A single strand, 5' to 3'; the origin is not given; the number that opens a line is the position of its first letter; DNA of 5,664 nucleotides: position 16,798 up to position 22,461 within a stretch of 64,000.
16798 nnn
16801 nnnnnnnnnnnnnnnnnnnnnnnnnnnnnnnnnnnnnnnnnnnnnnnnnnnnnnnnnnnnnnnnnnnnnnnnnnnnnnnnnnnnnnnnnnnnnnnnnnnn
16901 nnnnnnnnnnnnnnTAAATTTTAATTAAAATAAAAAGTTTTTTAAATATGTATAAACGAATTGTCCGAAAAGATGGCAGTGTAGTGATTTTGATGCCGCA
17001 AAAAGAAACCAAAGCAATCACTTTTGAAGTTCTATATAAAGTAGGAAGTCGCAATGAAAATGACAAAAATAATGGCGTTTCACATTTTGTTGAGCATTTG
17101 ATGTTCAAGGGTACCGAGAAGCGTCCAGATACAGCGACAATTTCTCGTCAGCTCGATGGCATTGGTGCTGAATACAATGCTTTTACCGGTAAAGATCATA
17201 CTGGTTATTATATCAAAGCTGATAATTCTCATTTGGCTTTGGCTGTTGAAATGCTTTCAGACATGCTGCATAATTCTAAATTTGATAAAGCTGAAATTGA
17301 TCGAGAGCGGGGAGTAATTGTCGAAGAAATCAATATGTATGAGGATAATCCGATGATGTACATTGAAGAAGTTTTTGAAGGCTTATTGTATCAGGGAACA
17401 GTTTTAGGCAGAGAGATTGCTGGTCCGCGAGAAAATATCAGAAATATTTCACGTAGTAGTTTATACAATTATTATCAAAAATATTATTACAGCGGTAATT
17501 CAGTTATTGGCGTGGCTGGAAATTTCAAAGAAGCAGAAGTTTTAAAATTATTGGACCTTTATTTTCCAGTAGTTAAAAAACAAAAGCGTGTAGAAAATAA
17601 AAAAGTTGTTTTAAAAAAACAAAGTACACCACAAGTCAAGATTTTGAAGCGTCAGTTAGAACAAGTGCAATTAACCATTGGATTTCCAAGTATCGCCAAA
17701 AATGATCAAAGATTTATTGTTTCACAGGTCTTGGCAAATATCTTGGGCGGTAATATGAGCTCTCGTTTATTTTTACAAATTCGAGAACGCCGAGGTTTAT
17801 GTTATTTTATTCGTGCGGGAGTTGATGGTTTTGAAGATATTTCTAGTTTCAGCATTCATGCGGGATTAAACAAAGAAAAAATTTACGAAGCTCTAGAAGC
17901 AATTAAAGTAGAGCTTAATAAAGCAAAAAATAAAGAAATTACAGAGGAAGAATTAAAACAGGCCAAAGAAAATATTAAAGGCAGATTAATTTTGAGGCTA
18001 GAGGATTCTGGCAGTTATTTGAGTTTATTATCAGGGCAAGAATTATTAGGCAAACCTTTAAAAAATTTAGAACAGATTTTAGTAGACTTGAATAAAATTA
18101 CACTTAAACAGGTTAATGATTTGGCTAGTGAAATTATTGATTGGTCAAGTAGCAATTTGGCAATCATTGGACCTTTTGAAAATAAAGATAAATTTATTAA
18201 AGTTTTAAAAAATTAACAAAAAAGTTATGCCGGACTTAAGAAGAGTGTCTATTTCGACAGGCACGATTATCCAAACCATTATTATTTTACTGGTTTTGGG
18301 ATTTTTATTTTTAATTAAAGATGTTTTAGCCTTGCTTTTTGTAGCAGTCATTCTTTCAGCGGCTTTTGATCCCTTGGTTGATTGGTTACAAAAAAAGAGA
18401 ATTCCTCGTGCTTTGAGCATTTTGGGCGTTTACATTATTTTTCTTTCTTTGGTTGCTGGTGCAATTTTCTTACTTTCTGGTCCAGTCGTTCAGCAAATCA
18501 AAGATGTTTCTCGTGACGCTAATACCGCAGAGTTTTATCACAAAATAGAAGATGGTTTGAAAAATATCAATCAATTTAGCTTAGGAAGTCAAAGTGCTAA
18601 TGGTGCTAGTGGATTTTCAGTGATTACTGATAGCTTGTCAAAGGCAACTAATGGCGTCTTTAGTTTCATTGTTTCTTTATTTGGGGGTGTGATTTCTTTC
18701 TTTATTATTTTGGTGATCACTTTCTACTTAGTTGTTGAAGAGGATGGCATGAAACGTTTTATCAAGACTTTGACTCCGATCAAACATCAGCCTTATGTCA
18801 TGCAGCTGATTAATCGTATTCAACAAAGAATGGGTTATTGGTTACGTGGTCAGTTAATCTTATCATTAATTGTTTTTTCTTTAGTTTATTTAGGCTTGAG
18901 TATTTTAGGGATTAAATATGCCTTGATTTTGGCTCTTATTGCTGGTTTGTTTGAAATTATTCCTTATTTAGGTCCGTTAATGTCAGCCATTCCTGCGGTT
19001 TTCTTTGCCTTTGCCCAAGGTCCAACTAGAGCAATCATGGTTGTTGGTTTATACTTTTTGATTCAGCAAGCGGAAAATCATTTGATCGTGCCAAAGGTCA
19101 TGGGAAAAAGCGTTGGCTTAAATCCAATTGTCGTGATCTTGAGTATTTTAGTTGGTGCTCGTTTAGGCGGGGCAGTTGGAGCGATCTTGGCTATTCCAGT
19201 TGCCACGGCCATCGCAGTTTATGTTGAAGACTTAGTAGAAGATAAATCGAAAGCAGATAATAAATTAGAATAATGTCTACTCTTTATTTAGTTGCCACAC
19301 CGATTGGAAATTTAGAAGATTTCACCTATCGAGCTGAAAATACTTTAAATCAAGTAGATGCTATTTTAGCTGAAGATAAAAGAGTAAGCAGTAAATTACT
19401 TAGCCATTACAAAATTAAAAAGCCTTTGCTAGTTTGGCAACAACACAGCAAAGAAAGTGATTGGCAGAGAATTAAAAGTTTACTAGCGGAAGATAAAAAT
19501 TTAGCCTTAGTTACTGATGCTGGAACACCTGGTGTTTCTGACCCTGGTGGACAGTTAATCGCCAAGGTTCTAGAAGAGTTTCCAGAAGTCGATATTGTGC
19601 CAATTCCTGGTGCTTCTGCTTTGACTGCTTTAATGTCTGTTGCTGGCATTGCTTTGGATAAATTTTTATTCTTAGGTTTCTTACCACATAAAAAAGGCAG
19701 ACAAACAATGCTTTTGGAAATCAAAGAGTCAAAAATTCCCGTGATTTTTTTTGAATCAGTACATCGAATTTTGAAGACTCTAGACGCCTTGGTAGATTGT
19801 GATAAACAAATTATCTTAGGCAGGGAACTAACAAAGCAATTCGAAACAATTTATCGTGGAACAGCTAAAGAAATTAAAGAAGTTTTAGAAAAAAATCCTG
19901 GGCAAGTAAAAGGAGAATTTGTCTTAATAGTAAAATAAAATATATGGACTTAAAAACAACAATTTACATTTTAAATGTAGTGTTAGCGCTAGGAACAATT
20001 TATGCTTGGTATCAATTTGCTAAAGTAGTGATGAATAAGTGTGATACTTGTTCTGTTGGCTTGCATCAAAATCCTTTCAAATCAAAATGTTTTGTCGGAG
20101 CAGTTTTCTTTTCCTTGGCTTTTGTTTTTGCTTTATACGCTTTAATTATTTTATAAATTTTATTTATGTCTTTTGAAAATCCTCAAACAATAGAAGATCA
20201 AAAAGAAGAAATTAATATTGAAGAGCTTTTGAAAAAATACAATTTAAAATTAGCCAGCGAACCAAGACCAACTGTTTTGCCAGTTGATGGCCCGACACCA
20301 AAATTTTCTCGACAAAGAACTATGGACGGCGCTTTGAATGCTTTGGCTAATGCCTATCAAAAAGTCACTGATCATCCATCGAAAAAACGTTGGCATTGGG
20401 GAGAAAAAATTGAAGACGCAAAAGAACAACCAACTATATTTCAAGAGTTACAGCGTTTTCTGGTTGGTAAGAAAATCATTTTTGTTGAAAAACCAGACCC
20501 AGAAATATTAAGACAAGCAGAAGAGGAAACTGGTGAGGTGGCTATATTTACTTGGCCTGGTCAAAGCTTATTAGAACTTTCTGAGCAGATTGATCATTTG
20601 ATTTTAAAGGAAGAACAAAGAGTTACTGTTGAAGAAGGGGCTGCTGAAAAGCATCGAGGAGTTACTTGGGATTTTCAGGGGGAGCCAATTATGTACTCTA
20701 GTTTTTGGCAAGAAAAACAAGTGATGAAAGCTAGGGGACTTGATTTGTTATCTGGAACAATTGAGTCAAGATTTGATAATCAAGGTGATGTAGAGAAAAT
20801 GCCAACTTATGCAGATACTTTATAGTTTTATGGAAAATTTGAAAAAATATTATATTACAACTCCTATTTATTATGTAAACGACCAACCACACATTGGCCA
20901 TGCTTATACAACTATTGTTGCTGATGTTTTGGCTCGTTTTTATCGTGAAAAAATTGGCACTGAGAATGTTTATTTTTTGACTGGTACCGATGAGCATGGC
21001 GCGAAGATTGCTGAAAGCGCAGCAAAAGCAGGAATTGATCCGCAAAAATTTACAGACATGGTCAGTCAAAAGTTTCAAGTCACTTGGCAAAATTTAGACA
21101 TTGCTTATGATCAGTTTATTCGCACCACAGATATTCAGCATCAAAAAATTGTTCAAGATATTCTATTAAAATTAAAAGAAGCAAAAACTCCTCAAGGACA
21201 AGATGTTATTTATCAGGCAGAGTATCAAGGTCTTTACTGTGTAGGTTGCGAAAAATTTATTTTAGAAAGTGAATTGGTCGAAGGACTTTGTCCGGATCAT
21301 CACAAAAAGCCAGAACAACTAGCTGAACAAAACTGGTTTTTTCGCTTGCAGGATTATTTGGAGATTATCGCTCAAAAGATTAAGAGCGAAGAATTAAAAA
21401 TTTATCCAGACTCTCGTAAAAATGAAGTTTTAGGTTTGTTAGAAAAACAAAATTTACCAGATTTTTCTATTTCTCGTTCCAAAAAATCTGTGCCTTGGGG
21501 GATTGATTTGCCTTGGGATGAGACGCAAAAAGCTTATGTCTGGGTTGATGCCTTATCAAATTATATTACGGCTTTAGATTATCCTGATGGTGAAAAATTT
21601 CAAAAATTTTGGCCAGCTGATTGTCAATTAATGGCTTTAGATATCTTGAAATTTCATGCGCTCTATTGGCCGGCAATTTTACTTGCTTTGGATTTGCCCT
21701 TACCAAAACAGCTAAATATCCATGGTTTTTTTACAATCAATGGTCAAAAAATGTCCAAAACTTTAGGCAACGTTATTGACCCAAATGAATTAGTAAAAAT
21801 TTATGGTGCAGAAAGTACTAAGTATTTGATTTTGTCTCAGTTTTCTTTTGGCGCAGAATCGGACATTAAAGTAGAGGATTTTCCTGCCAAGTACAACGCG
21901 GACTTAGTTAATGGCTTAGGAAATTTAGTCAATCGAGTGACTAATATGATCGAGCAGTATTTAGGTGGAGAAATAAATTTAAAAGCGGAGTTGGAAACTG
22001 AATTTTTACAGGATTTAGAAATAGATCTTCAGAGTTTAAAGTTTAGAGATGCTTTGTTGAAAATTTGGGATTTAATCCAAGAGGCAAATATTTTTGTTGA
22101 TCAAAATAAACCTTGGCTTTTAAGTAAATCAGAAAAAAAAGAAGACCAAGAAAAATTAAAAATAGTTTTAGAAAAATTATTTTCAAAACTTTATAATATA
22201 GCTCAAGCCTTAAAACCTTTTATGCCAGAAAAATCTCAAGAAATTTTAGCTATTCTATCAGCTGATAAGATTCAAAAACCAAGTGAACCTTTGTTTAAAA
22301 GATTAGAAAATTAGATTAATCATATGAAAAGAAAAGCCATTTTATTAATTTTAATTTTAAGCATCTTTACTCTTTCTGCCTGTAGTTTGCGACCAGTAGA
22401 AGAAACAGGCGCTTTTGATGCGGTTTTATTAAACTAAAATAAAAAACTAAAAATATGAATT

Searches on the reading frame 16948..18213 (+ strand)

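Call 18: search_protein_families(library=pfam, proteins=[window:16948-18213:+], max_evalue=0.000001)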
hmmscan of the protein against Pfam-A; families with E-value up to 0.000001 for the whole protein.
window:16948-18213:+ (422 aa): 2 families
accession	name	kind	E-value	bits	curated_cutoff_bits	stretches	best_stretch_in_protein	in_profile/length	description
PF05193.26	Peptidase_M16_C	-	1.5e-38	132.9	23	1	166-342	1-180/181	Peptidase M16 inactive domain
PF00675.25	Peptidase_M16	-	4.1e-38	131.1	22.3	1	15-160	4-148/149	Insulinase (Peptidase family M16)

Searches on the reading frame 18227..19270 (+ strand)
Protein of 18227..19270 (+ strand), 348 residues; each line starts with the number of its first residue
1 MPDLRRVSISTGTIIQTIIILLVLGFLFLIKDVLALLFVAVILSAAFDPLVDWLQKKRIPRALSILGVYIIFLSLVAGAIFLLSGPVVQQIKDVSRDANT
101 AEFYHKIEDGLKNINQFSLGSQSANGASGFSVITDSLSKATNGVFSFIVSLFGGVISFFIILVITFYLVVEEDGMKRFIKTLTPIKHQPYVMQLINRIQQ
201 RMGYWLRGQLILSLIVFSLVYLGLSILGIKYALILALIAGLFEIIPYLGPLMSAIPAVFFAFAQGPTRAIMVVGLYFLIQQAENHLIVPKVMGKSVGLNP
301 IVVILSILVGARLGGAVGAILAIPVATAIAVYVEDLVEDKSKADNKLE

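Call 18: search_protein_families(library=pfam, proteins=[window:18227-19270:+], max_evalue=0.000001)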
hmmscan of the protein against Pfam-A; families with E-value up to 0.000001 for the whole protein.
window:18227-19270:+ (348 aa): 1 family
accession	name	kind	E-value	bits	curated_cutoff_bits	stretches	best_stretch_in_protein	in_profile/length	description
PF01594.21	AI-2E_transport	-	8.5e-68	229.4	34.3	1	17-335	5-325/327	AI-2E family transporter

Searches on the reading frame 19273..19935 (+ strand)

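Call 18: search_protein_families(library=pfam, proteins=[window:19273-19935:+], max_evalue=0.000001)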
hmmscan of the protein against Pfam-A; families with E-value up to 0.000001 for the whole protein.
window:19273-19935:+ (221 aa): 1 family
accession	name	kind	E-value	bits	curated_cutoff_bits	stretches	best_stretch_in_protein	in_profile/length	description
PF00590.25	TP_methylase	-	3.8e-29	102.6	27.8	1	3-201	1-211/212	Tetrapyrrole (Corrin/Porphyrin) Methylases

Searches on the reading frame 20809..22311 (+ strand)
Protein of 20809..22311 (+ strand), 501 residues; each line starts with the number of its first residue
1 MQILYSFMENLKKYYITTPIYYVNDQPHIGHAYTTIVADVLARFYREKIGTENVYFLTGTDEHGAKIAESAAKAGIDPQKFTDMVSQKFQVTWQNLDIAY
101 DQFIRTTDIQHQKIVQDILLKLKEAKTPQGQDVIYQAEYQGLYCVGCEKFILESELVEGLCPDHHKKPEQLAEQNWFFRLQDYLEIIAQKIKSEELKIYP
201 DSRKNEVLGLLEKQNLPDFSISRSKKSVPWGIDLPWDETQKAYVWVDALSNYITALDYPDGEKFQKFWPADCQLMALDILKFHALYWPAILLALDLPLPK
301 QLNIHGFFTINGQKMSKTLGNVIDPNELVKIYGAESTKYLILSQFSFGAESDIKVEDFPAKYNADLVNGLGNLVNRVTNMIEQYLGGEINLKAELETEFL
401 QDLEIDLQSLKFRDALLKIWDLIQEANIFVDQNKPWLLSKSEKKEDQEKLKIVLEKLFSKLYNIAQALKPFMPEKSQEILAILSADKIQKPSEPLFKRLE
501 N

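Call 18: search_protein_families(library=pfam, proteins=[window:20809-22311:+], max_evalue=0.000001)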
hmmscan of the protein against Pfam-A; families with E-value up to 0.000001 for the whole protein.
window:20809-22311:+ (501 aa): 3 families
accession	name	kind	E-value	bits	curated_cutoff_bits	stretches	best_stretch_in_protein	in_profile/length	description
PF09334.17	tRNA-synt_1g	-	1.7e-93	314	20.1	2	166-377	174-390/391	tRNA synthetases class I (M)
PF00133.28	tRNA-synt_1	-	2.3e-27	96.2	22.7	2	10-235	21-244/414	tRNA synthetases class I (I, L, M and V)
PF01406.26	tRNA-synt_1e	-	7.5e-12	45.6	27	0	22-136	18-132/301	tRNA synthetases class I (C) catalytic domain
